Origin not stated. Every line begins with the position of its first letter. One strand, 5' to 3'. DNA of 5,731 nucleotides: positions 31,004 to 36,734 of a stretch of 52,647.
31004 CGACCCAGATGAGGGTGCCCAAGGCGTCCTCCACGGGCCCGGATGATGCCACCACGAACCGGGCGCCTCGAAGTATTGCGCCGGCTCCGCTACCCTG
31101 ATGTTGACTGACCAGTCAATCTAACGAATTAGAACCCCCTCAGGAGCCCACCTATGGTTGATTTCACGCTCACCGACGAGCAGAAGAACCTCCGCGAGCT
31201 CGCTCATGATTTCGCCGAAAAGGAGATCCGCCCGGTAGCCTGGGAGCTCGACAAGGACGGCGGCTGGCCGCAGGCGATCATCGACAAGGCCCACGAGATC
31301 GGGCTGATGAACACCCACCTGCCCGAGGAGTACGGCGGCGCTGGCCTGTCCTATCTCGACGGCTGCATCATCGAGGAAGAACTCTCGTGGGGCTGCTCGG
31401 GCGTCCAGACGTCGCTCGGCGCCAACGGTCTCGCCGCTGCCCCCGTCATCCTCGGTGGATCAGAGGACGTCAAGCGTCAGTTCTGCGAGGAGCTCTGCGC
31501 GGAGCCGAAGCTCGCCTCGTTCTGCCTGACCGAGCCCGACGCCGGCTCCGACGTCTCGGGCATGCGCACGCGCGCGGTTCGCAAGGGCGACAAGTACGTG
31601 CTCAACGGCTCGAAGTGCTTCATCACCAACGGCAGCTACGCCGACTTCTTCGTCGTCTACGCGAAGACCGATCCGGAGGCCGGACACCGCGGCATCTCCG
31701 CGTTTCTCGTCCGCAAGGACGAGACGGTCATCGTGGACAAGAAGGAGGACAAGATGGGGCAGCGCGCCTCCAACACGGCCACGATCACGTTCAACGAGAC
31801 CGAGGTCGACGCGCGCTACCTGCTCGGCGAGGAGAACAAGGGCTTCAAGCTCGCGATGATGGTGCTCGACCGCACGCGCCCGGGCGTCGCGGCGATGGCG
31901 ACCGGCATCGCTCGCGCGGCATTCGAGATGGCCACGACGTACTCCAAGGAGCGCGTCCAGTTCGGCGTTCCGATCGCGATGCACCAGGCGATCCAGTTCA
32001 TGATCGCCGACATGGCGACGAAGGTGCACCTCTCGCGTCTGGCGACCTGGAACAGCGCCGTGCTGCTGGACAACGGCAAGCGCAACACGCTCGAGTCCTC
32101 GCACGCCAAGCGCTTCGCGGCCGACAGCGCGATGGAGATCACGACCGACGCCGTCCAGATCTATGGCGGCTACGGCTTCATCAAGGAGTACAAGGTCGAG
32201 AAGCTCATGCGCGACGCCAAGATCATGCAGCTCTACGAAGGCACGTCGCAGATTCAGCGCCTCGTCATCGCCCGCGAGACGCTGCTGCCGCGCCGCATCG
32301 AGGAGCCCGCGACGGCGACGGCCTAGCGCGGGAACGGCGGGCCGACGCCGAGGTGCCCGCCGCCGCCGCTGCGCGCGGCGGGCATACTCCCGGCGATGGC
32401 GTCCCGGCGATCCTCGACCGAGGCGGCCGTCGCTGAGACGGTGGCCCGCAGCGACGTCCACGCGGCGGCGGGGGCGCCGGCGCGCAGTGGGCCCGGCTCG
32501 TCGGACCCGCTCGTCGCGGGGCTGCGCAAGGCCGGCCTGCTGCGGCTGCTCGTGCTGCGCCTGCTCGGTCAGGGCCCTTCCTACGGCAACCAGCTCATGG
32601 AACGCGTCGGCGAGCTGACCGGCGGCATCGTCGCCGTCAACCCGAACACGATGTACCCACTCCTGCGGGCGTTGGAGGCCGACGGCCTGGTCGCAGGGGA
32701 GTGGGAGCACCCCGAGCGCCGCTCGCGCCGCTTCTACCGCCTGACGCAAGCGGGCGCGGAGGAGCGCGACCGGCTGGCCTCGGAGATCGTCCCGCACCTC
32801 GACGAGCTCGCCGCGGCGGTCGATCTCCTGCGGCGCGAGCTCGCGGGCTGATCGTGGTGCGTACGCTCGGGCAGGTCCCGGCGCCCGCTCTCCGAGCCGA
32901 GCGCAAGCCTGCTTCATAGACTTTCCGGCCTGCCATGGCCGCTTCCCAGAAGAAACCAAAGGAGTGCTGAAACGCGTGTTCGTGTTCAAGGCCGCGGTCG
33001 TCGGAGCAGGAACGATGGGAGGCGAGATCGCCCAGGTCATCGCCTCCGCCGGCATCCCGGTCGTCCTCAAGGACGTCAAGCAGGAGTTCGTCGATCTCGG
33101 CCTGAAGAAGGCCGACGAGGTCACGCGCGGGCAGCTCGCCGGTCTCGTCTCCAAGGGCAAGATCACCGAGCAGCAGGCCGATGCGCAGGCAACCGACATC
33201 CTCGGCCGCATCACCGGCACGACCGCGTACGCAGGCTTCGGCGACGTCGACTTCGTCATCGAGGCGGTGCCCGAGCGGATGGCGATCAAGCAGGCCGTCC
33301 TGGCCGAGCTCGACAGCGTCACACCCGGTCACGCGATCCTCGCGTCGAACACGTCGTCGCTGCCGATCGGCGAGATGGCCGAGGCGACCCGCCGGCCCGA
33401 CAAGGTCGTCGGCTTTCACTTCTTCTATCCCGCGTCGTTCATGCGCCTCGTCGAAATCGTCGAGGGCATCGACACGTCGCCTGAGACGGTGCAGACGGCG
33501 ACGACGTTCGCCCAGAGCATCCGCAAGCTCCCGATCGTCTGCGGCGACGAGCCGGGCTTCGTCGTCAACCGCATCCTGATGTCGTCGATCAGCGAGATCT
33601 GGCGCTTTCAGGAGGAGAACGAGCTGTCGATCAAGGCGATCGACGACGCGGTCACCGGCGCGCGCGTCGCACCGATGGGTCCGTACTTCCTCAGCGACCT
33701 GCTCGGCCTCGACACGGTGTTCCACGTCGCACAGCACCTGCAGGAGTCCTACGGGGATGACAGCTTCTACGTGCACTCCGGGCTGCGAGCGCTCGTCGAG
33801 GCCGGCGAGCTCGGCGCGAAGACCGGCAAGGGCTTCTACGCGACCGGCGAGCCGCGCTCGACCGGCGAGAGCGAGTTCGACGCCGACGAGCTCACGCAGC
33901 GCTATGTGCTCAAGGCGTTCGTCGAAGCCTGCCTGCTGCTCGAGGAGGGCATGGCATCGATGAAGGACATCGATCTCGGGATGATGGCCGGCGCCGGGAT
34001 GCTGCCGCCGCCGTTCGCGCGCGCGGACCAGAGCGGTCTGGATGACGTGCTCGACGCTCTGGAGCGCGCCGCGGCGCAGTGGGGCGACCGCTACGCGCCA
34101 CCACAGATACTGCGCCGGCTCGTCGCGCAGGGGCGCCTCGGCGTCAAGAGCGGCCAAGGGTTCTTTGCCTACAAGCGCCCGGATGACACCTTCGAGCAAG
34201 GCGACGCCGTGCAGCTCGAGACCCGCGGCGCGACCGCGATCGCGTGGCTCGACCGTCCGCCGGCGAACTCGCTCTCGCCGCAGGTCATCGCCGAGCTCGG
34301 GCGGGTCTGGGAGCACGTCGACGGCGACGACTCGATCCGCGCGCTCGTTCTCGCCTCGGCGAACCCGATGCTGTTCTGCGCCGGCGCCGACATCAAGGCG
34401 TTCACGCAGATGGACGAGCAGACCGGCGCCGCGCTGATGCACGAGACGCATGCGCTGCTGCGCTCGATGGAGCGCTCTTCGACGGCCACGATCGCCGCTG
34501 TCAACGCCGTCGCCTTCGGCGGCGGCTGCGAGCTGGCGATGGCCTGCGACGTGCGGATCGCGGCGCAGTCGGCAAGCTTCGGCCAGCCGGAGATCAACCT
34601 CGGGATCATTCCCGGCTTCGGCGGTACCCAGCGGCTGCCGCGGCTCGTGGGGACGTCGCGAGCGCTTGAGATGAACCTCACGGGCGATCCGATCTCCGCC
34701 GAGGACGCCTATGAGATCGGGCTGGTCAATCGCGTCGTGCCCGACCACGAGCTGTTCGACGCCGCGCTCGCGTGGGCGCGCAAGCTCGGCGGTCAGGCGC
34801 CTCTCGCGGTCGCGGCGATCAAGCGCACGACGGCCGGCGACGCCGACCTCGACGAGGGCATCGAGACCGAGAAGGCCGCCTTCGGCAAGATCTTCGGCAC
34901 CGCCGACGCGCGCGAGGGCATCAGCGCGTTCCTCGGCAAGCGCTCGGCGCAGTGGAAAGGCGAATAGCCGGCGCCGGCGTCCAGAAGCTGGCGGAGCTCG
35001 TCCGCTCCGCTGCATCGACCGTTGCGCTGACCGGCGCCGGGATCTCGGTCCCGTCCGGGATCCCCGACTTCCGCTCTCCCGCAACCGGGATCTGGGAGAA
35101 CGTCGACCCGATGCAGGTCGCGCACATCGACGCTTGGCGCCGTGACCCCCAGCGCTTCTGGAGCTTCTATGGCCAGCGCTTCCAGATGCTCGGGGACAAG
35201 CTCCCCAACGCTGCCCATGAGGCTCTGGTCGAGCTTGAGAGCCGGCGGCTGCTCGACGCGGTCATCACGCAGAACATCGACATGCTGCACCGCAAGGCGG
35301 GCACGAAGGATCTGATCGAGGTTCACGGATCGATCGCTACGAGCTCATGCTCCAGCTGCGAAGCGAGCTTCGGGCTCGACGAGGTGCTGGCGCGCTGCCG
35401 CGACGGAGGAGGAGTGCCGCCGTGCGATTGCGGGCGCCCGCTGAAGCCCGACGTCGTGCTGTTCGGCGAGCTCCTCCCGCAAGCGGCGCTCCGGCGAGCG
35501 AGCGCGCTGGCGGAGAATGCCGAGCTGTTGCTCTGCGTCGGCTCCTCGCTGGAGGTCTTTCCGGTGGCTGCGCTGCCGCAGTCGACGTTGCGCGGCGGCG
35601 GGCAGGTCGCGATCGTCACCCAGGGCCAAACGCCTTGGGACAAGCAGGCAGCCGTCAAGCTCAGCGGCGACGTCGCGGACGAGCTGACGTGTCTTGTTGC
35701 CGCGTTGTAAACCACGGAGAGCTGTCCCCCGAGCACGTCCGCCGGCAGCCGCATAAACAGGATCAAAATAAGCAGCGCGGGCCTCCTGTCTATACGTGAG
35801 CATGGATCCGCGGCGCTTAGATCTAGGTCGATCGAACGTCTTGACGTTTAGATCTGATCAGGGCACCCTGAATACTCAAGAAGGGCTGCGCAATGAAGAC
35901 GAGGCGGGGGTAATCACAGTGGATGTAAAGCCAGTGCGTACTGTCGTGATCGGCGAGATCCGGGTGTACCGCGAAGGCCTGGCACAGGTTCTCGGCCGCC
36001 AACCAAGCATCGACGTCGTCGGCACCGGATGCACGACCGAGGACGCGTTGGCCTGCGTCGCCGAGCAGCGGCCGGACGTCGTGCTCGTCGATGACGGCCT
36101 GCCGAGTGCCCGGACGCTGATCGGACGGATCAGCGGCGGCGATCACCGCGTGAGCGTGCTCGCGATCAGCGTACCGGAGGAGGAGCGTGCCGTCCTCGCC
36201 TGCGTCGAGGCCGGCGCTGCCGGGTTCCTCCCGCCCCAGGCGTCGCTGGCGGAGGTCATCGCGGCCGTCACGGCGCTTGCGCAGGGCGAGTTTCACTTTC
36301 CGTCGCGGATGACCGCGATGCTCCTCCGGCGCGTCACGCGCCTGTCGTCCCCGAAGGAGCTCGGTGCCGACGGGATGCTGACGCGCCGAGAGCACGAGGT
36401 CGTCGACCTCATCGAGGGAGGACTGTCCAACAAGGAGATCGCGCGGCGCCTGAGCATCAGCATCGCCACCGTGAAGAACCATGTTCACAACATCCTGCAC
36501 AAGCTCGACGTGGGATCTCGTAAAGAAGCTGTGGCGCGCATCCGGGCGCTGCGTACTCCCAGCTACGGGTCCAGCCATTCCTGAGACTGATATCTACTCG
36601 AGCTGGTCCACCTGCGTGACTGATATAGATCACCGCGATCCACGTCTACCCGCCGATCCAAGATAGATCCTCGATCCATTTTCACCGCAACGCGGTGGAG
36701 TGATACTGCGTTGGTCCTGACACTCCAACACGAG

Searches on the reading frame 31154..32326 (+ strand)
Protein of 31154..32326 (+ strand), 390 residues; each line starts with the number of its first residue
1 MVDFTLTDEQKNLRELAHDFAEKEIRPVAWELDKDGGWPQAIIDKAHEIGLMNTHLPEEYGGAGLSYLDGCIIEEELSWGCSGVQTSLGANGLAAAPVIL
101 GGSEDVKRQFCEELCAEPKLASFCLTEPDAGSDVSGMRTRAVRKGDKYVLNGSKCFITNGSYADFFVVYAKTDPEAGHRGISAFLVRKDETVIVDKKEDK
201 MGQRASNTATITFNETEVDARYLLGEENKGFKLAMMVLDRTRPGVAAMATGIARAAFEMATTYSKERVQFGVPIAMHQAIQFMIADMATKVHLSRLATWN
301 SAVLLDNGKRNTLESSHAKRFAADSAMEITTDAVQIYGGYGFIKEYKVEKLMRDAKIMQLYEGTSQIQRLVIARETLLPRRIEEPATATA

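Call 7: search_protein_families(library=pfam, proteins=[window:31154-32326:+], max_evalue=0.001)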
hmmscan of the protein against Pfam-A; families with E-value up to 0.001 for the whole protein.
window:31154-32326:+ (390 aa): 5 families
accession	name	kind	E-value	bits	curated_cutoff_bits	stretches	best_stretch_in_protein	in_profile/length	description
PF00441.29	Acyl-CoA_dh_1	-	5.4e-46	156.9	22.4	1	228-375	1-148/150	Acyl-CoA dehydrogenase, C-terminal domain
PF02771.21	Acyl-CoA_dh_N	-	4.6e-29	101.5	22.9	1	7-116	1-111/113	Acyl-CoA dehydrogenase, N-terminal domain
PF02770.24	Acyl-CoA_dh_M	-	5.4e-25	87.8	33.3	1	122-215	1-96/97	Acyl-CoA dehydrogenase, middle domain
PF08028.16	Acyl-CoA_dh_2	-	2.1e-17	64.1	22.7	1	245-365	3-133/134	Acyl-CoA dehydrogenase, C-terminal domain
PF22924.1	ACOX_C_alpha1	-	0.00033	20.9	27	0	263-374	51-166/169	Acyl-CoA oxidase, C-alpha1 domain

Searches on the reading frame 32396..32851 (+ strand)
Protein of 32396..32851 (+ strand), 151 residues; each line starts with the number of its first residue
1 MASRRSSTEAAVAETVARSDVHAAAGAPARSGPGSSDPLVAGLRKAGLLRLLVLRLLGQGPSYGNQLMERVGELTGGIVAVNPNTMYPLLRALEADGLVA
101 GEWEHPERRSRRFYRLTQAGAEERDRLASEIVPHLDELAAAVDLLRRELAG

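Call 7: search_protein_families(library=pfam, proteins=[window:32396-32851:+], max_evalue=0.001)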
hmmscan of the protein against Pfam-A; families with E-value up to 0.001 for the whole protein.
window:32396-32851:+ (151 aa): 1 family
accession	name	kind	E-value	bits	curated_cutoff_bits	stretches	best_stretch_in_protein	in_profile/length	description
PF03551.20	PadR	-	3e-19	69.2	27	1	53-124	1-73/75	Transcriptional regulator PadR-like family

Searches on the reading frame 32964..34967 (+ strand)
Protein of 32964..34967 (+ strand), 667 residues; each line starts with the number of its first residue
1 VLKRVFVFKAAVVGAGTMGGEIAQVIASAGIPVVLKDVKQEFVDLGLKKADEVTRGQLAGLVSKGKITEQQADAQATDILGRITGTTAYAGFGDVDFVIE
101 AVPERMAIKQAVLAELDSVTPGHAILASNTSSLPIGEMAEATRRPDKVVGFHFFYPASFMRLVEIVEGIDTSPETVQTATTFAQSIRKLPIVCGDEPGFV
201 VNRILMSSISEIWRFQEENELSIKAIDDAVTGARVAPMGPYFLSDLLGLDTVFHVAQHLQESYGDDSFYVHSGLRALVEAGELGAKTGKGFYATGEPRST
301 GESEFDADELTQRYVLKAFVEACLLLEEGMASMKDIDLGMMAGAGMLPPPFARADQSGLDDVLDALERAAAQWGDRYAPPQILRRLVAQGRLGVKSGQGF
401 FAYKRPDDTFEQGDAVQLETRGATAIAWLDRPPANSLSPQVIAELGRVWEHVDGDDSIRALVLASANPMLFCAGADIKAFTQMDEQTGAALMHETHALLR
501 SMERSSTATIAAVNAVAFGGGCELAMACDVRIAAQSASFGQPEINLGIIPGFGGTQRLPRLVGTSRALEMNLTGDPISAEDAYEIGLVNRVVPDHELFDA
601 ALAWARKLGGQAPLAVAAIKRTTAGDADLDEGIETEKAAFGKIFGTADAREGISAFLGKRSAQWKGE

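Call 5: search_protein_families(library=pfam, proteins=[window:32964-34967:+], max_evalue=0.01)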
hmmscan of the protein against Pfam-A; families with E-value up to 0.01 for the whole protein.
window:32964-34967:+ (667 aa): 5 families
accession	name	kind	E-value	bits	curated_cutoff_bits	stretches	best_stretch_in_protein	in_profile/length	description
PF00378.25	ECH_1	-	3.9e-65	220.1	27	1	428-666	10-250/251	Enoyl-CoA hydratase/isomerase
PF02737.24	3HCDH_N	-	9.9e-59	198.7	22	1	9-195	1-179/180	3-hydroxyacyl-CoA dehydrogenase, NAD binding domain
PF00725.27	3HCDH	-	1.7e-43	147.5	22.1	2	198-293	1-96/97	3-hydroxyacyl-CoA dehydrogenase, C-terminal domain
PF16113.10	ECH_2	-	1.2e-30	107.6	27.2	1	426-655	3-237/335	Enoyl-CoA hydratase/isomerase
PF03446.21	NAD_binding_2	-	0.0052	17.2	21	0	11-65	3-43/161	NAD binding domain of 6-phosphogluconate dehydrogenase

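Call 69: find_homologous_proteins(query=window:32964-34967:+, max_evalue=1e-50)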
Query window:32964-34967:+ (667 aa): 7768 proteins with E <= 1e-50 among 8000 candidates; the best 120 are listed.
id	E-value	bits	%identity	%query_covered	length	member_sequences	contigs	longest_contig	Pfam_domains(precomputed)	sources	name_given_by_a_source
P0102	0.0e+0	1396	95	99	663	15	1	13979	PF00378.26,PF00725.28,PF16113.11,PF02737.25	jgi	-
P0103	0.0e+0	1308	89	99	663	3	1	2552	PF00378.26,PF00725.28,PF16113.11,PF02737.25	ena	-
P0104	0.0e+0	1276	88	97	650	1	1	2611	PF00378.26,PF00725.28,PF16113.11,PF02737.25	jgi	jgi:enoyl-CoA hydratase/3-hydroxyacyl-CoA dehydrogenase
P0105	0.0e+0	1271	86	99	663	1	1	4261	PF00378.26,PF00725.28,PF16113.11,PF02737.25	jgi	jgi:enoyl-CoA hydratase/3-hydroxyacyl-CoA dehydrogenase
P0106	0.0e+0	1266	86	99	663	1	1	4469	PF00378.26,PF00725.28,PF16113.11,PF02737.25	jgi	-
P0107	0.0e+0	1263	85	99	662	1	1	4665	PF00378.26,PF00725.28,PF16113.11,PF02737.25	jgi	jgi:enoyl-CoA hydratase/3-hydroxyacyl-CoA dehydrogenase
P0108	0.0e+0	1261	85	99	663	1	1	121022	PF00378.26,PF00725.28,PF16113.11,PF02737.25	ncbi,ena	-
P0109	0.0e+0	1260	85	99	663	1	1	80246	PF00378.26,PF00725.28,PF16113.11,PF02737.25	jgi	jgi:enoyl-CoA hydratase/3-hydroxyacyl-CoA dehydrogenase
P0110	0.0e+0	1259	85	99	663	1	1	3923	PF00378.26,PF00725.28,PF16113.11,PF02737.25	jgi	jgi:enoyl-CoA hydratase/3-hydroxyacyl-CoA dehydrogenase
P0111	0.0e+0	1259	85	99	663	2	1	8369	PF00378.26,PF00725.28,PF16113.11,PF02737.25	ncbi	-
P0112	0.0e+0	1254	85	99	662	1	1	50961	PF00378.26,PF00725.28,PF16113.11,PF02737.25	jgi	jgi:enoyl-CoA hydratase/3-hydroxyacyl-CoA dehydrogenase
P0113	0.0e+0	1252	84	99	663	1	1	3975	PF00378.26,PF00725.28,PF16113.11,PF02737.25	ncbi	ncbi:MAG: 3-hydroxyacyl-CoA dehydrogenase/enoyl-CoA hydratase family protein [Solirubrobacteraceae b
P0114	0.0e+0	1251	84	99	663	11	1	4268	PF00378.26,PF00725.28,PF16113.11,PF02737.25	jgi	jgi:enoyl-CoA hydratase / 3-hydroxyacyl-CoA dehydrogenase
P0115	0.0e+0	1250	84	99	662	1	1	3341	PF00378.26,PF00725.28,PF16113.11,PF02737.25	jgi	-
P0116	0.0e+0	1249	84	99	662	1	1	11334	PF00378.26,PF00725.28,PF16113.11,PF02737.25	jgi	-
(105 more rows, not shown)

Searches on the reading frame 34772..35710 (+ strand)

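Call 5: search_protein_families(library=pfam, proteins=[window:34772-35710:+], max_evalue=0.01)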
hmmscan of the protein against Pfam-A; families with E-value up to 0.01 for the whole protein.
window:34772-35710:+ (312 aa): 1 family
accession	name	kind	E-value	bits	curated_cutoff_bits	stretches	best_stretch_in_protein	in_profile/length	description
PF02146.23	SIR2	-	4.3e-49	167.3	24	1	88-264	1-180/180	Sir2 family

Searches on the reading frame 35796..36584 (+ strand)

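Call 5: search_protein_families(library=pfam, proteins=[window:35796-36584:+], max_evalue=0.01)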
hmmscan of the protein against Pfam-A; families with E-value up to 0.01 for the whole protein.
window:35796-36584:+ (262 aa): 9 families
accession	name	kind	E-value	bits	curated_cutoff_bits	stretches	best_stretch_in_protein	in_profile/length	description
PF00196.25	GerE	-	3.4e-17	62.3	23.5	1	195-246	3-54/57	Bacterial regulatory proteins, luxR family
PF00072.30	Response_reg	-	8.3e-09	36.1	30.2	1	53-158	5-110/111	Response regulator receiver domain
PF08281.18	Sigma70_r4_2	-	4e-08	33.2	25.7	1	194-236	10-53/54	Sigma-70, region 4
PF04545.22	Sigma70_r4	-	2.4e-05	24.2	24.1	1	195-237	5-48/50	Sigma-70, region 4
PF13412.12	HTH_24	-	0.0002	21.3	21.9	1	208-230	16-38/48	Winged helix-turn-helix DNA-binding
PF13936.12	HTH_38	-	0.001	19.2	27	1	204-231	15-42/44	Helix-turn-helix domain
PF13384.12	HTH_23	-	0.0028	17.8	24.6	0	199-232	7-40/50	Homeodomain-like domain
PF02796.21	HTH_7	-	0.0036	17.9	23.8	1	200-227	12-39/45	Helix-turn-helix domain of resolvase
PF12840.13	HTH_20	-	0.0093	16.4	27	0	205-231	12-40/51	Helix-turn-helix domain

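Call 73: search_protein_families(library=ncbifam, proteins=[window:35796-36584:+], max_evalue=0.001)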
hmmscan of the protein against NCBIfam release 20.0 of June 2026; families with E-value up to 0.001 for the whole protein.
window:35796-36584:+ (262 aa): 34 families (the best 25 are shown)
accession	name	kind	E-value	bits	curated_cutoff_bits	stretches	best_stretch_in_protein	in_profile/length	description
NF047785.1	respo_reg_MadR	equivalog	3.7e-37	127.7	300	1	47-247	1-201/209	MadR family response regulator transcription factor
NF007935.0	PRK10651.1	equivalog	1.7e-29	102.6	250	1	46-248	6-209/216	two-component system response regulator NarL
NF052445.1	RespRegMctR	equivalog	7.1e-29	100.7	300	1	47-243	2-193/205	two-component system response regulator MctR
NF007708.0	PRK10403.1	equivalog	8.3e-23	81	343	1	43-245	3-204/215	nitrate/nitrite response regulator protein NarP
NF011896.0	PRK15369.1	equivalog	1.5e-20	73.7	242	1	49-246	6-201/211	two component system response regulator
NF041830.1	RR_TF_ErdR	exception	6e-19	68.6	390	1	66-250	23-206/213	response regulator transcription factor ErdR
NF007685.0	PRK10360.1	equivalog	8.3e-19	68.2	258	1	51-248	6-191/196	response regulator transcription factor UhpA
TIGR03020.2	EpsA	equivalog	1.1e-17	64.5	170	1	177-250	167-246/247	XrtB/PEP-CTERM-associated transcriptional regulator EpsA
NF007403.0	PRK09935.1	equivalog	2.5e-16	59.9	271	1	45-245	2-200/210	fimbria biosynthesis transcriptional regulator FimZ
NF007505.1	PRK10100.1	equivalog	1.1e-15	57.8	250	1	149-247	101-197/204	biofilm master transcriptional regulator CsgD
NF007018.1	PRK09483.1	equivalog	2.3e-14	53.6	280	1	54-243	9-197/217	UvrY/SirA/GacA family response regulator transcription factor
NF003420.0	PRK04841.1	equivalog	6.3e-13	47.6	537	1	192-252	836-896/903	HTH-type transcriptional regulator MalT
NF052366.1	photon_PedR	equivalog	2.4e-12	46.8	120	1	195-245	3-53/74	photosynthetic electron transport-dependent transcriptional regulator PedR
NF007419.0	PRK09958.1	equivalog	5.6e-11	42.4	251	1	70-241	23-190/204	acid-sensing system DNA-binding response regulator EvgA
TIGR03541.1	reg_near_HchA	equivalog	7.4e-10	38.7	215.6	1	172-248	149-225/232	PA1136 family autoinducer-binding transcriptional regulator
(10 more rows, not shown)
